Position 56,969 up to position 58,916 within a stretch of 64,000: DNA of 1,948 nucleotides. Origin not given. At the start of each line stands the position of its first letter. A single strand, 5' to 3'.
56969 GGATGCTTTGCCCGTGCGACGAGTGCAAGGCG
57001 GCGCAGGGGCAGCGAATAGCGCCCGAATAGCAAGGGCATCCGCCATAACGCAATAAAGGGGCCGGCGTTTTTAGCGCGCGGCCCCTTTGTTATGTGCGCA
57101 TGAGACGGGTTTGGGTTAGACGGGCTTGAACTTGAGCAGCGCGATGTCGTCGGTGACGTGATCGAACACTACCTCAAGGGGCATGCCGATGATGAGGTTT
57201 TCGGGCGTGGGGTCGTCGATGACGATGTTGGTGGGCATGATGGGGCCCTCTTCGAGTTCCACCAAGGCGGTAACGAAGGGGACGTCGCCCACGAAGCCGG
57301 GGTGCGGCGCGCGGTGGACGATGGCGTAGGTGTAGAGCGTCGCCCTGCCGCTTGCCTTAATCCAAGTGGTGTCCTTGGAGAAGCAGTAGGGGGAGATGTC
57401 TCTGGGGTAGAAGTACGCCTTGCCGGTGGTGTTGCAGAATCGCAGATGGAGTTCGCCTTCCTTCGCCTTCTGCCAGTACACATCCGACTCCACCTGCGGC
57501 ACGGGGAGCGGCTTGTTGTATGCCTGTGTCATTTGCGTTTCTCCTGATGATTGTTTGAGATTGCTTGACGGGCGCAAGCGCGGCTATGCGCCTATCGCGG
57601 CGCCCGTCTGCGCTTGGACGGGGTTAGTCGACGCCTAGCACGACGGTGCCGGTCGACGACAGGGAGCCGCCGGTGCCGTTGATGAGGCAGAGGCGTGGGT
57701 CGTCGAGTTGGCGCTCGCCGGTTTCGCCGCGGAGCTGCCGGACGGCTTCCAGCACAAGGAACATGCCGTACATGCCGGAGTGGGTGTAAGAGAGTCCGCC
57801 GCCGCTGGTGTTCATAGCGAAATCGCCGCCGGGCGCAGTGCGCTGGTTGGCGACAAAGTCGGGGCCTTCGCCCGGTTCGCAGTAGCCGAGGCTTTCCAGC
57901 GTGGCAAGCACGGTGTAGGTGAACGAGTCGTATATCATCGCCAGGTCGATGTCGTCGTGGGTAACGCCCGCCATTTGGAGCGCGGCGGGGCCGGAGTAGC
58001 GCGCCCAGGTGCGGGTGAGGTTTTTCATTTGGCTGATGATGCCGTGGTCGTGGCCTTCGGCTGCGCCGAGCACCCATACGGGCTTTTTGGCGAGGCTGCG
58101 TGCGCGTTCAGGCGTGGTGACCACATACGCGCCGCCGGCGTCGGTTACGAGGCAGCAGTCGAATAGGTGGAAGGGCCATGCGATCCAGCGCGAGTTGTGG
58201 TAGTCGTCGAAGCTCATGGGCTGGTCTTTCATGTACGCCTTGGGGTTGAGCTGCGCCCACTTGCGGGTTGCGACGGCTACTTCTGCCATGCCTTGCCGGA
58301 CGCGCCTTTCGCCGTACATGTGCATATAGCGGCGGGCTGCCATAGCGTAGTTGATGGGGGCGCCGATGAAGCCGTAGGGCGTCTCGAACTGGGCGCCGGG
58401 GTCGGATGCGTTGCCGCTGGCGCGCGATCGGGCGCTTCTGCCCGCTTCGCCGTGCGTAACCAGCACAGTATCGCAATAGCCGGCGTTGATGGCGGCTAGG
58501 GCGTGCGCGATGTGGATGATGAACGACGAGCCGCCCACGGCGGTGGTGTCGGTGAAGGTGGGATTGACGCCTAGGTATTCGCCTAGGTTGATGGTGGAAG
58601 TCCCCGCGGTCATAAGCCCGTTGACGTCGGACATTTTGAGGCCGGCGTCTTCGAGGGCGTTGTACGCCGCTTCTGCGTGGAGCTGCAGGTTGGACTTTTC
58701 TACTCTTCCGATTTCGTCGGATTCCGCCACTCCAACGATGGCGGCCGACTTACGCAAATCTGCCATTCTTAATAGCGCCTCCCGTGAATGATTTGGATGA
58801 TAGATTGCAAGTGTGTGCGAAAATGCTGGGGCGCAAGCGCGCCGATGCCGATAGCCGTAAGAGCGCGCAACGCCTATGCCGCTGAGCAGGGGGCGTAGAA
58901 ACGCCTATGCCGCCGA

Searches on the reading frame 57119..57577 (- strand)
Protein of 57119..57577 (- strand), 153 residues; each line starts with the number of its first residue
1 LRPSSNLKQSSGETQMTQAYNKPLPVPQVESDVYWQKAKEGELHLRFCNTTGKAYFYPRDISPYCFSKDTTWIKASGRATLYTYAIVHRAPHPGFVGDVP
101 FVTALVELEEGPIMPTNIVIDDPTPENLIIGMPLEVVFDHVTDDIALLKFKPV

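Call 6: search_protein_families(library=pfam, proteins=[window:57119-57577:-], max_evalue=0.1)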
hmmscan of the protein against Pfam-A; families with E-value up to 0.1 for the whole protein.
window:57119-57577:- (153 aa): 2 families
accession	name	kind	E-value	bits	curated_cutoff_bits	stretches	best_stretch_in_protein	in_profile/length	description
PF01796.24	OB_ChsH2_C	-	1.1e-20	73.8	27.1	1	72-139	1-65/65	ChsH2, C-terminal OB-fold domain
PF12172.15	zf-ChsH2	-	6e-05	23.2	23.2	1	35-69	1-35/37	ChsH2, rubredoxin-like zinc ribbon domain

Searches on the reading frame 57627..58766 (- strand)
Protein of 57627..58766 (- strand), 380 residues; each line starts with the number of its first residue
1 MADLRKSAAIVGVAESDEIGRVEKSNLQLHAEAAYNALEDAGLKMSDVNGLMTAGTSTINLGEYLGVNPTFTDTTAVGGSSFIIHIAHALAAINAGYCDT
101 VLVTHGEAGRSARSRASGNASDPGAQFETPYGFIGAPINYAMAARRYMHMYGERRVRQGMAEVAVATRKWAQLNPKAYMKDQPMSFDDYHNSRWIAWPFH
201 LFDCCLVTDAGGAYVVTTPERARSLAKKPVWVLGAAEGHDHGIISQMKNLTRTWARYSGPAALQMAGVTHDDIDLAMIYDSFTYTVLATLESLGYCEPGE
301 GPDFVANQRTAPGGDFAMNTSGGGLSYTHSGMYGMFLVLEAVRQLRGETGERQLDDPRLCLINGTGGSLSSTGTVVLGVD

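Call 6: search_protein_families(library=pfam, proteins=[window:57627-58766:-], max_evalue=0.1)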
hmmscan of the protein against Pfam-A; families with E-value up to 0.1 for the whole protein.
window:57627-58766:- (380 aa): 3 families
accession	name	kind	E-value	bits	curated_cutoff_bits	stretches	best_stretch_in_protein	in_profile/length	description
PF22691.2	Thiolase_C_1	-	1.3e-57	194.1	28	1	236-378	1-143/144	Thiolase C-terminal domain-like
PF02803.24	Thiolase_C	-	3.9e-05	23.7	27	1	257-364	26-114/123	Thiolase, C-terminal domain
PF02801.28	Ketoacyl-synt_C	-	0.08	13.4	20.8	0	22-60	19-57/119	Beta-ketoacyl synthase, C-terminal domain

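Call 50: find_related_loci(query=window:57627-58766:-, collection=metagenome_contigs, flank=7000)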
Query window:57627-58766:- (380 aa) in metagenome_contigs; peptide patterns used: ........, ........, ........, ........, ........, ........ (x = any residue, [..] = any of these).
443 stretches matched a pattern; 379 encode a relative of the query (tblastn E <= 1e-3); the best 80 are kept; 80 distinct loci.
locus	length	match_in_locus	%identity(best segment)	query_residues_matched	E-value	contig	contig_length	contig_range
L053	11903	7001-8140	94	1-380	0e+0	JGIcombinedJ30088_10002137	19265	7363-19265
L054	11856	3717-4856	94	1-380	0e+0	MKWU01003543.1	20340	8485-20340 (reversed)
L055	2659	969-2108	87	1-380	0e+0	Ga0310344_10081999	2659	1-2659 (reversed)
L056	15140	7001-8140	86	1-380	0e+0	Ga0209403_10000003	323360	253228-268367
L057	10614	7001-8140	86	1-380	0e+0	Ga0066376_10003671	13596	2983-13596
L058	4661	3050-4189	85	1-380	0e+0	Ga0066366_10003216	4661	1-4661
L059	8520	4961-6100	84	1-380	0e+0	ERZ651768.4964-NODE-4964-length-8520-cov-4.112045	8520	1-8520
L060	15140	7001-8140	84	1-380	0e+0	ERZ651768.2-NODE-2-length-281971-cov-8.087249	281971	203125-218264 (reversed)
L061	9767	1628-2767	84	1-380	0e+0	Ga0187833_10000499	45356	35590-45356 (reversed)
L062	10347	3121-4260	84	1-380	0e+0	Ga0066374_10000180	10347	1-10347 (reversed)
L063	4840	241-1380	83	1-380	0e+0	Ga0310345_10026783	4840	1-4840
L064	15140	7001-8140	82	1-380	0e+0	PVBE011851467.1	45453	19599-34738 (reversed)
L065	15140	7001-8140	83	1-380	0e+0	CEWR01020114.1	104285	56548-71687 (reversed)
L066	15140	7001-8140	83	1-380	0e+0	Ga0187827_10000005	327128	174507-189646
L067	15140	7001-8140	83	1-380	0e+0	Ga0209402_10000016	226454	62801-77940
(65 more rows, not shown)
